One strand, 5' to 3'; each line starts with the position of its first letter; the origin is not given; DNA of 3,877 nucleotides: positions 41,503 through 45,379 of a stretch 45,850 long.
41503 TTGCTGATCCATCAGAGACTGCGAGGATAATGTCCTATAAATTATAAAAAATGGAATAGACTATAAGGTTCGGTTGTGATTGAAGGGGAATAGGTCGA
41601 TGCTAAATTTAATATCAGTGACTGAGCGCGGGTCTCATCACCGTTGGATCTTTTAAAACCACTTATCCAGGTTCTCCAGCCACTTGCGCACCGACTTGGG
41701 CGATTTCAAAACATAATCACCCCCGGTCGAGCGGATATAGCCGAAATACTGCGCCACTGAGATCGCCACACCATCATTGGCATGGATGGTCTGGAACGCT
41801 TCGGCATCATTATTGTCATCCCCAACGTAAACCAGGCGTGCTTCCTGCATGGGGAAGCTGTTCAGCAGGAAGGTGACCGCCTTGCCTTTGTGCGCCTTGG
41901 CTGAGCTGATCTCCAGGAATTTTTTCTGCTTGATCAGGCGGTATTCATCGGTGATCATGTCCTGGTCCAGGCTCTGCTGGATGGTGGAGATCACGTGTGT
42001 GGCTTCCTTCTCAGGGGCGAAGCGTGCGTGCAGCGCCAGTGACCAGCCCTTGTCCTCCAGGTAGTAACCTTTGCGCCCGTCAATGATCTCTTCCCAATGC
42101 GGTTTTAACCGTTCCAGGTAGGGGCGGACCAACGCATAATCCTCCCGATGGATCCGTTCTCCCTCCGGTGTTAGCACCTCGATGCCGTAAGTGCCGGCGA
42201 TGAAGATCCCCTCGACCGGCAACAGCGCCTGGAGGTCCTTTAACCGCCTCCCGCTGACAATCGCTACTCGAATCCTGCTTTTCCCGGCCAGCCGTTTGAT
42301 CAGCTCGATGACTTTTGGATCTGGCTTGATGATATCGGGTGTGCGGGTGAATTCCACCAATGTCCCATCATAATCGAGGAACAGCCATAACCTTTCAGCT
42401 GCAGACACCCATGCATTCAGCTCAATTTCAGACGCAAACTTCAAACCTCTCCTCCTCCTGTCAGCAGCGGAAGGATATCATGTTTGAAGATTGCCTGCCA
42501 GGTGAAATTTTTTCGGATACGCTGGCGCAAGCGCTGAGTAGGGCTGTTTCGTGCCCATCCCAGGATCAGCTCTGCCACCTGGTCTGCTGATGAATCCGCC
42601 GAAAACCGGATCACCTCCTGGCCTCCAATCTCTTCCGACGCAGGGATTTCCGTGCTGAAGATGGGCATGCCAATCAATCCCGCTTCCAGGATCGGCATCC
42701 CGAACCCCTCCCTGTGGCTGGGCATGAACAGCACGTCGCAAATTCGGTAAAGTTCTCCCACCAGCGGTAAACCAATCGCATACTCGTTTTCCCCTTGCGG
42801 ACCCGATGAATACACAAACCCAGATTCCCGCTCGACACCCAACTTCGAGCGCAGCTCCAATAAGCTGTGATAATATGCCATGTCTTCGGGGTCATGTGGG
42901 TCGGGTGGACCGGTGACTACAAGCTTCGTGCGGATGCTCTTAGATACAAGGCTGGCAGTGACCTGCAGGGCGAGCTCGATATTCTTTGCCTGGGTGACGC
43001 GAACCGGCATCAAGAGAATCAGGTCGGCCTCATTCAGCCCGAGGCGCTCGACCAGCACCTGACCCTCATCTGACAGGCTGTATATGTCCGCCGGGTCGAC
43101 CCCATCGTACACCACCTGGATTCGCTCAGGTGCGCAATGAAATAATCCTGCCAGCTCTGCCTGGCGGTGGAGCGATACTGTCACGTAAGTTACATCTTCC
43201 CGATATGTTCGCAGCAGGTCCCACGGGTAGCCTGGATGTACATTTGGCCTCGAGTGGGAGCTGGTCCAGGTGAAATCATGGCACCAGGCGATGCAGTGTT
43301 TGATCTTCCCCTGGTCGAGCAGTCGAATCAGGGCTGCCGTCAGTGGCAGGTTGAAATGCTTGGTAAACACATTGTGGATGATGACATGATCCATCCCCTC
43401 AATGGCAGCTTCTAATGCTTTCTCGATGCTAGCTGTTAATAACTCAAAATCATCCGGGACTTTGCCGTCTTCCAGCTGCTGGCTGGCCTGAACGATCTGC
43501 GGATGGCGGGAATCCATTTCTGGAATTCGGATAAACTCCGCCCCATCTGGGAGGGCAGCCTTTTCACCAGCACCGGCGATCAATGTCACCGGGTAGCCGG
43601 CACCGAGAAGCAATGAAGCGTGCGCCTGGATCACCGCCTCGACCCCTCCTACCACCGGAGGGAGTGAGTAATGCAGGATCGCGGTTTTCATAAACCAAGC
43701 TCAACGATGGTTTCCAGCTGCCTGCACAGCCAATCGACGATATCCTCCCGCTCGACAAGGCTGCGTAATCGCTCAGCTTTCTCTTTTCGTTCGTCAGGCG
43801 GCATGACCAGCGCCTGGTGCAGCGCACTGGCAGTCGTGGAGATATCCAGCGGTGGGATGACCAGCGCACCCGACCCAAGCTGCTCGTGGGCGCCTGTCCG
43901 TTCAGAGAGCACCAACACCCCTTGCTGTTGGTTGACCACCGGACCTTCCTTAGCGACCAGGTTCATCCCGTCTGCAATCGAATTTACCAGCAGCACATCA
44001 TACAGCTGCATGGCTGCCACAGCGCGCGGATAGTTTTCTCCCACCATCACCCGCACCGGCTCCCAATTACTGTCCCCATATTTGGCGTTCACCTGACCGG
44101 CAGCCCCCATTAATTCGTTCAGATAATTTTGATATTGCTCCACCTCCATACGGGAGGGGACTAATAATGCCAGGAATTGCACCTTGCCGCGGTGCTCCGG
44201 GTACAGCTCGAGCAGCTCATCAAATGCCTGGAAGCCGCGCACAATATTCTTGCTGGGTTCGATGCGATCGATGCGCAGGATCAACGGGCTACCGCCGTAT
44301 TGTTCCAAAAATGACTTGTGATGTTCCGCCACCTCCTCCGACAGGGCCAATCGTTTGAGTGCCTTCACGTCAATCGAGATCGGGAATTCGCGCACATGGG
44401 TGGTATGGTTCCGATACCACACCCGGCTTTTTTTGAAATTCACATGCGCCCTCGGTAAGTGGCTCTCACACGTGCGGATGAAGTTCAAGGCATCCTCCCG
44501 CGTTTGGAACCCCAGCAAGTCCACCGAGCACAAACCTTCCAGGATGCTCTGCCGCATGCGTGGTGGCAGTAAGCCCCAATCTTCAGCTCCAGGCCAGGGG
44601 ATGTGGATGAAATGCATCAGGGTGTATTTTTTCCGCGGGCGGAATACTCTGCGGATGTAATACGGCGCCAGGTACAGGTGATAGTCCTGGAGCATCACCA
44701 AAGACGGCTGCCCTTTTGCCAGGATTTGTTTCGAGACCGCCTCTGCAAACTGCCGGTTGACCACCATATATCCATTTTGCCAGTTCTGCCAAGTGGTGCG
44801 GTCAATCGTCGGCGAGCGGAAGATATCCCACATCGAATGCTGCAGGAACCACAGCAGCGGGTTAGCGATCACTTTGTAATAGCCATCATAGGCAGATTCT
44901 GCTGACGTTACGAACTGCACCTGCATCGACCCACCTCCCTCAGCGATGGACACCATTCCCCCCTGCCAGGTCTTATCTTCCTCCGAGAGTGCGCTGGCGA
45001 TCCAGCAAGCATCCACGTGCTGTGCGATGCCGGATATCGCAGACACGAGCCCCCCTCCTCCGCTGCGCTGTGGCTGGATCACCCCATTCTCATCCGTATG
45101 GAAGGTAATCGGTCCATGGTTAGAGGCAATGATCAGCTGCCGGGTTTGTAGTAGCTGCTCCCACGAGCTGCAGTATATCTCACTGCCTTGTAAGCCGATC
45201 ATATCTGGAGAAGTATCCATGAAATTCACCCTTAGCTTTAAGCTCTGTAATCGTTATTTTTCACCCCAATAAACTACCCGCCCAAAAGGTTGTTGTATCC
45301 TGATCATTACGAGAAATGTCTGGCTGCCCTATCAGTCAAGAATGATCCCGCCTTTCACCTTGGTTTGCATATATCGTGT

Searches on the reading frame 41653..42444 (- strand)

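Call 101: search_protein_families(library=pfam, max_evalue=0.0001, proteins=[window:41653-42444:-])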
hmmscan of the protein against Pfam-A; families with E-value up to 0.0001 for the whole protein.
window:41653-42444:- (263 aa): 3 families
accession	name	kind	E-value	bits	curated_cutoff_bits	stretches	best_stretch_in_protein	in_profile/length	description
PF02358.22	Trehalose_PPase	-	3.9e-32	111.7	27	1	22-232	1-217/235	Trehalose-phosphatase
PF08282.18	Hydrolase_3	-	2.4e-11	44.3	20.9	1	154-228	156-228/255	haloacid dehalogenase-like hydrolase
PF05116.19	S6PP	-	5.5e-10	39.7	20.3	1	21-230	5-208/247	Sucrose-6F-phosphate phosphohydrolase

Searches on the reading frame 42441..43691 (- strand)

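Call 101: search_protein_families(library=pfam, max_evalue=0.0001, proteins=[window:42441-43691:-])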
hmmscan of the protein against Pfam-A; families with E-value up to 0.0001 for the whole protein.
window:42441-43691:- (416 aa): 4 families
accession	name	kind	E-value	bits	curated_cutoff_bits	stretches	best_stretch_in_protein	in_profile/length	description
PF00534.26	Glycos_transf_1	-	1.2e-17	64.5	26.4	1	215-395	7-168/172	Glycosyl transferases group 1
PF13692.12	Glyco_trans_1_4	-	7.6e-10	39.6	27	1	231-376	9-136/142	Glycosyl transferases group 1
PF13439.12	Glyco_transf_4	-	3.2e-07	31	28.5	1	14-201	1-169/170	Glycosyltransferase Family 4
PF20706.3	GT4-conflict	-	9.3e-05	22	26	0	315-345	279-309/385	Family 4 Glycosyltransferase in conflict systems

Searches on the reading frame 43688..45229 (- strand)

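Call 101: search_protein_families(library=pfam, max_evalue=0.0001, proteins=[window:43688-45229:-])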
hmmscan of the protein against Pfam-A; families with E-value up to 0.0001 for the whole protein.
window:43688-45229:- (513 aa): 1 family
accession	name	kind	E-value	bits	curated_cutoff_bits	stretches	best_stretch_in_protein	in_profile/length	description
PF00982.27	Glyco_transf_20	-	1e-102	344.7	32.5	1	32-507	3-470/473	Glycosyltransferase family 20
